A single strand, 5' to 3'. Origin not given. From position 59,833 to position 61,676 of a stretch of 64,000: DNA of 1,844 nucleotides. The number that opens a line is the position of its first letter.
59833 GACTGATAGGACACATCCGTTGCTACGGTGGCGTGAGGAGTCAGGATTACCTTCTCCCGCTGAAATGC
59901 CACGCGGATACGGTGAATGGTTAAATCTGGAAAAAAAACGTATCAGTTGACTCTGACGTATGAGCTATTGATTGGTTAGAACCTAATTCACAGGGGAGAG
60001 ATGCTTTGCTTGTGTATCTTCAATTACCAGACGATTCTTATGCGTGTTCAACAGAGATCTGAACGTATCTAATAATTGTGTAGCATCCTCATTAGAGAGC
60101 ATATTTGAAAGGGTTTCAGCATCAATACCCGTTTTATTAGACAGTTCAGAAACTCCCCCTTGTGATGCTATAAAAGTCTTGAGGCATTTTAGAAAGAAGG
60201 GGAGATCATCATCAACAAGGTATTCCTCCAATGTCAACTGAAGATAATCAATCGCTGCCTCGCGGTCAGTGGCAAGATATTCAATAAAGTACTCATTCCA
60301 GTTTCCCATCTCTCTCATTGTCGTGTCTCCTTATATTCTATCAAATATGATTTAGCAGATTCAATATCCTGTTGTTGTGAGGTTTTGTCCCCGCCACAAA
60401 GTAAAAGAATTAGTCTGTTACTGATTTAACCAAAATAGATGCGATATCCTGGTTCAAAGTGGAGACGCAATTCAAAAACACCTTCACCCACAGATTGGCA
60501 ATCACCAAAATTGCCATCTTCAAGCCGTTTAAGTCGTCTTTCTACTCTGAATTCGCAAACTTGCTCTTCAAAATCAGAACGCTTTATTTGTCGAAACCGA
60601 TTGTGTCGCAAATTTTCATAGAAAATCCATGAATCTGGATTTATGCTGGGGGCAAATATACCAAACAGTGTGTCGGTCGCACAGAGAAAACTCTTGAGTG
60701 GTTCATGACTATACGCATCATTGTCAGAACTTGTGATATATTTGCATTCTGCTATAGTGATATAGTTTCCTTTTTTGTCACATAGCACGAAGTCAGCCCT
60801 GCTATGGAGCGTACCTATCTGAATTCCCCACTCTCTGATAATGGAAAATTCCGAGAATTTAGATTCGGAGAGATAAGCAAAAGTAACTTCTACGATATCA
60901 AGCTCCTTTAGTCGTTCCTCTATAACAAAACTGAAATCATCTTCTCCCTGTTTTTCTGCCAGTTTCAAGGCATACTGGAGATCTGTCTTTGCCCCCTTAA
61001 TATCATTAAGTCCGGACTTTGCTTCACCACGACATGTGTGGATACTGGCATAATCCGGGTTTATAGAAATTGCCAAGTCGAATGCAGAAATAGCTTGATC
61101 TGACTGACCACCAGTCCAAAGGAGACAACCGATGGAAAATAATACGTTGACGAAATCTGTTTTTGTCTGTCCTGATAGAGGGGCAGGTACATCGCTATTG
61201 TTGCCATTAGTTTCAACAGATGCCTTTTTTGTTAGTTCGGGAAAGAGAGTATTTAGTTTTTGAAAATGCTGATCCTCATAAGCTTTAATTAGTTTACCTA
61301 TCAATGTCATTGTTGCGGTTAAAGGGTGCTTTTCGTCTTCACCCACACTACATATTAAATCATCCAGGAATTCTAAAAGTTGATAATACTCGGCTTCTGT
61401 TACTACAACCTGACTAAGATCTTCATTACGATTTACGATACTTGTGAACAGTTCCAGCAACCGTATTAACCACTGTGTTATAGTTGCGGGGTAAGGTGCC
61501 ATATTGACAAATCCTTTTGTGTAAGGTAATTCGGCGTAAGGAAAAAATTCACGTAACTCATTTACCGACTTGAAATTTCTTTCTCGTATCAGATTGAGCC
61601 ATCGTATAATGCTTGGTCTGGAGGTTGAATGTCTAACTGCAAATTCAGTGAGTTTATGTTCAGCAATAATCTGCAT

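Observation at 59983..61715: Intact HI1420-type antidote next to a killer toxin destroyed by an in-frame TAA and fused to an upstream ORF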

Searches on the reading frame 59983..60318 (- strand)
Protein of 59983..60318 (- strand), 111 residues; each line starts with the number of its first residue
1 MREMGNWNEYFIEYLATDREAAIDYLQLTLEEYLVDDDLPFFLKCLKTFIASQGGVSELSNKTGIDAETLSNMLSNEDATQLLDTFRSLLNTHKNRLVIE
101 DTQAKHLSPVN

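Call 6: search_protein_families(library=ncbifam, proteins=[window:59983-60318:-], max_evalue=1)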
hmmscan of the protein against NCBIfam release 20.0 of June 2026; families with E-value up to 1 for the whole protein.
window:59983-60318:- (111 aa): 3 families
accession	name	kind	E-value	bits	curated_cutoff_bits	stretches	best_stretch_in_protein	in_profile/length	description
TIGR02684.1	dnstrm_HI1420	hypoth_equivalog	0.00078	19.6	53.7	1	12-85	8-74/89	addiction module antidote protein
NF007271.0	PRK09726.1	equivalog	0.0046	16.9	79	1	57-97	29-68/88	type II toxin-antitoxin system antitoxin HipB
NF005090.0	PRK06522.2-1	equivalog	0.032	13.5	496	1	20-71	69-119/296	2-dehydropantoate 2-reductase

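Call 7: search_protein_families(library=pfam, proteins=[window:59983-60318:-], max_evalue=1)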
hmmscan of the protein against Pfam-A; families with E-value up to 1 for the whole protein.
window:59983-60318:- (111 aa): 3 families
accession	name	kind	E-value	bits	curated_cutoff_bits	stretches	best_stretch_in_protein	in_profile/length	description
PF21716.3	dnstrm_HI1420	-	0.0029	17.9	27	1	13-92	9-81/90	Probable addiction module antidote protein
PF06892.16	Phage_CP76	-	0.016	15.5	26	1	45-82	7-45/146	Phage regulatory protein CII (CP76)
PF04693.18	DDE_Tnp_2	-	0.028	14.1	20.2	1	54-106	44-96/327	Archaeal putative transposase ISC1217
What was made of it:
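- On TIGR02684 / PF21716 (HI1420-type antidote): There are only weak HipB-like and phage CII-like hits over residues 45-97 (calls 6, 7).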

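Call 11: find_encoding_contigs(protein=window:59983-60318:-, flank=6000, max_places=10)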
Protein window:59983-60318:- (111 aa): 4 contigs read that carry it; 3 places shown.
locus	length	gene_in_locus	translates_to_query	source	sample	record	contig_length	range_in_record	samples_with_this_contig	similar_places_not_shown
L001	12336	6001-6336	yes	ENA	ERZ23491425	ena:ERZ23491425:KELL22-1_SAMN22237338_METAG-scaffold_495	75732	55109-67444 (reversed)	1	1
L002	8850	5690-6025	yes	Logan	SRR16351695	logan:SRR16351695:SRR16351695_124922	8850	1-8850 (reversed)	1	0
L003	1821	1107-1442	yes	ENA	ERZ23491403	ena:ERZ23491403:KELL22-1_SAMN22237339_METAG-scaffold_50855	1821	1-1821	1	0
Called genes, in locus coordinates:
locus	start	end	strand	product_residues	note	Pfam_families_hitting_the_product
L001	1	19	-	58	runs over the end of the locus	-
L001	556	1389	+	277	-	-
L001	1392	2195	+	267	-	-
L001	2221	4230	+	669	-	PF00069:Pkinase, PF00515:TPR_1 (faint), PF07719:TPR_2 (weak), PF13181:TPR_8 (faint), PF03781:FGE-sulfatase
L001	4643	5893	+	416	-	PF13181:TPR_8 (faint)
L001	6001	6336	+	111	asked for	-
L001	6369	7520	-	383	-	PF01408:GFO_IDH_MocA, PF22725:GFO_IDH_MocA_C3 (weak), PF02894:GFO_IDH_MocA_C (weak)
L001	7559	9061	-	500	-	PF00753:Lactamase_B, PF23023:Anti-Pycsar_Apyc1, PF12706:Lactamase_B_2, PF16661:Lactamase_B_6, PF10996:Beta-Casp, PF07521:RMMBL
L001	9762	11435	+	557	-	PF00496:SBP_bac_5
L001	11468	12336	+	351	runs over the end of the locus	PF00389:2-Hacid_dh, PF02826:2-Hacid_dh_C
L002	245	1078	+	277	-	-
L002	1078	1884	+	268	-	-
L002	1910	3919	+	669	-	PF00069:Pkinase, PF00515:TPR_1 (faint), PF07719:TPR_2 (weak), PF13181:TPR_8 (faint), PF03781:FGE-sulfatase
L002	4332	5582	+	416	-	PF13181:TPR_8 (faint)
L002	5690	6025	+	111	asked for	-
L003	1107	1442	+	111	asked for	-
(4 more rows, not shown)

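Call 17: find_homologous_proteins(query=window:59983-60318:-, max_evalue=0.001)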
Query window:59983-60318:- (111 aa): 344 proteins with E <= 0.001 among 349 candidates; the best 120 are listed.
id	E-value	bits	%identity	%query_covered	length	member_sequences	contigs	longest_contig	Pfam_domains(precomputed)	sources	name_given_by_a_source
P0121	7.6e-61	221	94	100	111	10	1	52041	-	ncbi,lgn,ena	-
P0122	4.7e-60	218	92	99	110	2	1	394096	-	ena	-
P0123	5.5e-58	212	90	99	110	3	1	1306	-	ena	-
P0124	8.6e-56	204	88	97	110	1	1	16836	-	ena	-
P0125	8.2e-53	195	85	100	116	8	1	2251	-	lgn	-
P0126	2.3e-52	193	81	100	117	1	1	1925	-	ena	-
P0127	2.5e-52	193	83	99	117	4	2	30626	-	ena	-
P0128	3.2e-52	193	85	99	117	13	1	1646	-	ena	-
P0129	1.5e-51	191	81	100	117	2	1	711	-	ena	-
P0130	2.3e-51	190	83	97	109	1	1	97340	-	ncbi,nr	ncbi:hypothetical protein C6503_18730 [Candidatus Poribacteria bacterium]|nr:MAG: hypothetical prote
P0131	2.4e-51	190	84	99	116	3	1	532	-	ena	-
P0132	7.8e-51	189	80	100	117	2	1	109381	-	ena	-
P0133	9.4e-51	188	84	96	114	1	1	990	-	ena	-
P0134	1.1e-50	188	82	99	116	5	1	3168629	-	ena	-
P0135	2.6e-50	187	81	97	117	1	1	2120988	-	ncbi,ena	-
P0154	3.6e-45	170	76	100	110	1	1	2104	PF13443.13,PF21716.4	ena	-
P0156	4.2e-45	170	74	100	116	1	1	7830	PF21716.4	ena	-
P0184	7.4e-43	163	74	100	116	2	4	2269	PF21716.4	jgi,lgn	jgi:DNA-binding phage protein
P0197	2.5e-41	158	80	87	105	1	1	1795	PF21716.4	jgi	jgi:DNA-binding phage protein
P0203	5.7e-41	157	79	87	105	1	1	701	PF01381.29,PF21716.4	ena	-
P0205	9.2e-41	156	79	87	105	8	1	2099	PF21716.4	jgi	jgi:DNA-binding phage protein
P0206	1.5e-40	156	80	87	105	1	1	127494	PF21716.4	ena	-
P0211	1.2e-39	153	77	87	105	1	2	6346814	PF21716.4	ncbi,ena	-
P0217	3.2e-39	151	79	85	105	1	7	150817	PF21716.4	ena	-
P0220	5.2e-39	151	73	91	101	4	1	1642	PF21716.4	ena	-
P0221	6.8e-39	150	80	85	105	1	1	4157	PF13443.13,PF21716.4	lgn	-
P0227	2.3e-38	148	76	87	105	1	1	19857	PF21716.4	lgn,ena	-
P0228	2.5e-38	148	71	100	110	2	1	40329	PF21716.4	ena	-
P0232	4.1e-38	148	75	87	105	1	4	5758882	PF21716.4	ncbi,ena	-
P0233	4.1e-38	148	75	87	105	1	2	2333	PF21716.4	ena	-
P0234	7.0e-38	147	79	87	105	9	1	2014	PF21716.4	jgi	jgi:DNA-binding phage protein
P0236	7.7e-38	147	74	87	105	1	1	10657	PF21716.4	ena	-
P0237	1.1e-37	146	75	87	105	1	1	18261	PF21716.4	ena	-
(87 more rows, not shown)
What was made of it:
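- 59983..60318 (-): Intact 111-aa HI1420-like antitoxin (orphan). Its ATG overlaps the TGA of the toxin remnant (ATGA). There are 344 homologues, nearly all from Poribacteria, at 70-94% identity (call 17).
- On TIGR02684 / PF21716 (HI1420-type antidote): Some family members carry precomputed PF21716 hits (call 17).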

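Call 18: find_encoding_contigs(protein=P0121, flank=4000, max_places=4)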
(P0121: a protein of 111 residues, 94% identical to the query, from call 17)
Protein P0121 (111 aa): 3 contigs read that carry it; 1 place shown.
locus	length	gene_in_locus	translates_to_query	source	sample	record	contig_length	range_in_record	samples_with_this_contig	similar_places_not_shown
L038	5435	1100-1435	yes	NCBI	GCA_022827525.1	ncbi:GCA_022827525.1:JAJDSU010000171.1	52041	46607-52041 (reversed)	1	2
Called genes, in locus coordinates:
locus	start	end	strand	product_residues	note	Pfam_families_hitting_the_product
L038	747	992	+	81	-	-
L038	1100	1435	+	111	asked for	-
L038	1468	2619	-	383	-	PF01408:GFO_IDH_MocA, PF22725:GFO_IDH_MocA_C3 (weak), PF02894:GFO_IDH_MocA_C (weak)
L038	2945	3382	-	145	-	PF27154:ORF11_beta (weak)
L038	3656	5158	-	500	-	PF00753:Lactamase_B, PF23023:Anti-Pycsar_Apyc1, PF12706:Lactamase_B_2, PF16661:Lactamase_B_6, PF10996:Beta-Casp, PF07521:RMMBL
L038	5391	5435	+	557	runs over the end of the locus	PF00496:SBP_bac_5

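Call 19: find_encoding_contigs(protein=P0122, flank=4000, max_places=4)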
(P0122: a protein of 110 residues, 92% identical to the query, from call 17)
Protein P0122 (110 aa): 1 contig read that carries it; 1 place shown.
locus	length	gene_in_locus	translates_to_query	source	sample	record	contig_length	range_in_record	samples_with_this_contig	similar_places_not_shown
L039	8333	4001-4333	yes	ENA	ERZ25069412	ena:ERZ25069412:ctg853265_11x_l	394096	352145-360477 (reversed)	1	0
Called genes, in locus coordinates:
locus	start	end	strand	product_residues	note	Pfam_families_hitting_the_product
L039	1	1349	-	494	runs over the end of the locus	PF01420:Methylase_S (weak)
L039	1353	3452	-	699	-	PF13588:HSDR_N_2, PF02384:N6_Mtase, PF07669:Eco57I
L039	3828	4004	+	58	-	-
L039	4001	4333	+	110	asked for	-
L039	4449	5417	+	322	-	PF01408:GFO_IDH_MocA, PF02894:GFO_IDH_MocA_C, PF22725:GFO_IDH_MocA_C3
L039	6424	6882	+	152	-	-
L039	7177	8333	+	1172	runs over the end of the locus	PF25374:Cadherin_FAT4_N (faint), PF17803:Cadherin_4 (faint), PF00028:Cadherin, PF00028:Cadherin, PF17963:Big_9 (weak), PF00028:Cadherin (weak), PF17963:Big_9 (weak), PF00028:Cadherin, +4 more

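Call 20: find_encoding_contigs(protein=P0124, flank=4000, max_places=4)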
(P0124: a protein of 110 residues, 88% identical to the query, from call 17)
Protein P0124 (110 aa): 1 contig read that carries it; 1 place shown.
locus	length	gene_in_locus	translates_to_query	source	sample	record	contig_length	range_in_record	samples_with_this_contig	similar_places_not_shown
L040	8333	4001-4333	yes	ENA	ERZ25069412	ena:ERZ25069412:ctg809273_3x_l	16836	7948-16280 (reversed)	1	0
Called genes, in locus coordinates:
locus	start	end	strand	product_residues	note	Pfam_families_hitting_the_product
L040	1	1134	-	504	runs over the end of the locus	PF01555:N6_N4_Mtase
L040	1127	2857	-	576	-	PF08867:FRG, PF13371:TPR_9 (weak), PF13414:TPR_11, PF00515:TPR_1 (weak), PF07719:TPR_2 (weak), PF13414:TPR_11, PF13432:TPR_16, PF00515:TPR_1, +15 more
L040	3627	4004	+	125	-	-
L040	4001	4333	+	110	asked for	-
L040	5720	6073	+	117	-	PF05973:Gp49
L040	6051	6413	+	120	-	PF21716:dnstrm_HI1420 (weak), PF13443:HTH_26 (weak), PF01381:HTH_3 (weak)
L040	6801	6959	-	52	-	-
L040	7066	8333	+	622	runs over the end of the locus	PF02463:SMC_N (faint), PF13175:AAA_15 (faint), PF13476:AAA_23 (faint), PF13304:AAA_21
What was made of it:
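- On TIGR02684 / PF21716 (HI1420-type antidote): Some relatives have precomputed HTH_26 or HTH_3 hits (calls 17, 20).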

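Call 31: search_protein_families(library=padloc, proteins=[window:59983-60318:-], max_evalue=0.1)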
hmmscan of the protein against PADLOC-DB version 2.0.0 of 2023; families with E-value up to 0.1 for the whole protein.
window:59983-60318:- (111 aa): 0 families

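Call 60: search_dna_similar(query=window:59983-60318:-, collection=plasmids, mode=protein, max_rows=8, max_evalue=0.001)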
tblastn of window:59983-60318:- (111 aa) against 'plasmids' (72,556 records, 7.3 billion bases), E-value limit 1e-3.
Records with a match: 3; places in all: 3; records where one place covers at least 80% of the query: 3.
Best place of each record, by identity: <60% 3.
By first word of the organism name: Nostoc 2; Nitrosomonas 1.
By predicted mobility (MOB-suite, as given by PLSDB): mobilizable 2; conjugative 1.
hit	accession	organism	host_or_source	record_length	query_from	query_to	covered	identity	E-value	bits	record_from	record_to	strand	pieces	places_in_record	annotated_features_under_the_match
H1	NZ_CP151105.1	Nostoc sp. UHCC 0302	isolated culture,lake sediment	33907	2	104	93%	33.0%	1e-6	52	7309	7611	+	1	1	addiction module antidote protein | type II toxin-antitoxin system RelE/ParE family toxin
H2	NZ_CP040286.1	Nostoc sp. C057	Phaeoceros,pure culture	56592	2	104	93%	31.1%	2e-6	51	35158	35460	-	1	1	addiction module antidote protein | type II toxin-antitoxin system RelE/ParE family toxin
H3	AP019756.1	Nitrosomonas stercoris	-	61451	8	107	90%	31.0%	1e-3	44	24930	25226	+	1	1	hypothetical protein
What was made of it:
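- Closest known: HI1419/HI1420-type type II TA modules. Same: The nearest plasmid relatives of the antitoxin are annotated 'addiction module antidote protein' beside a RelE/ParE toxin (call 60).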

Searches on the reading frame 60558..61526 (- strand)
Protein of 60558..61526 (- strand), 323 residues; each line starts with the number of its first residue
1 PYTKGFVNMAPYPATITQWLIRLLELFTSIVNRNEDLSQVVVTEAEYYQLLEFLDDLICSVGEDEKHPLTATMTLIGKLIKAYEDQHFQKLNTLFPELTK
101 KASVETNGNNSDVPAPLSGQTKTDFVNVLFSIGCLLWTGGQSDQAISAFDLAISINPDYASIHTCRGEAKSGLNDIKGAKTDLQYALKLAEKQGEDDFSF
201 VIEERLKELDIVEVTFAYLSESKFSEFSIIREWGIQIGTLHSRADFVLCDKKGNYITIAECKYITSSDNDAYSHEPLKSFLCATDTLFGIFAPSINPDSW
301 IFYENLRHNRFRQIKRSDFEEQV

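Call 61: search_protein_representatives(protein=window:60558-61526:-)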
Query: 323 residues. Proteins with E-value up to 0.001 (for the whole library): 10908; up to 1e-10: 1168; up to 1e-30: 25. The best 150 are listed.
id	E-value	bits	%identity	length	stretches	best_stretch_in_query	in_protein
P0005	2.9e-152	522.9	73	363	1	1-323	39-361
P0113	2.0e-116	405.1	59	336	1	7-323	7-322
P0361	3.3e-111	388.0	90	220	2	9-154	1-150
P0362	2.0e-99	349.4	66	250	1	73-322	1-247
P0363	2.1e-51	191.6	45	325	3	16-189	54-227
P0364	6.9e-50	186.6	47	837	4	228-323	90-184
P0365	5.6e-47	177.1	49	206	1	1-174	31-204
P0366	1.8e-45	172.1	56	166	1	7-160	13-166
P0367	6.1e-44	167.1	38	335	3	10-188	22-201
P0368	5.5e-42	160.7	38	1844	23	122-174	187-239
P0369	2.4e-40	155.3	40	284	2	6-182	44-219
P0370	1.1e-39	153.1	80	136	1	1-92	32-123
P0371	7.4e-39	150.4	38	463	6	8-171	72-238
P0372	1.5e-38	149.4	58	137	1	1-130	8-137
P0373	3.9e-38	148.0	39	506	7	203-316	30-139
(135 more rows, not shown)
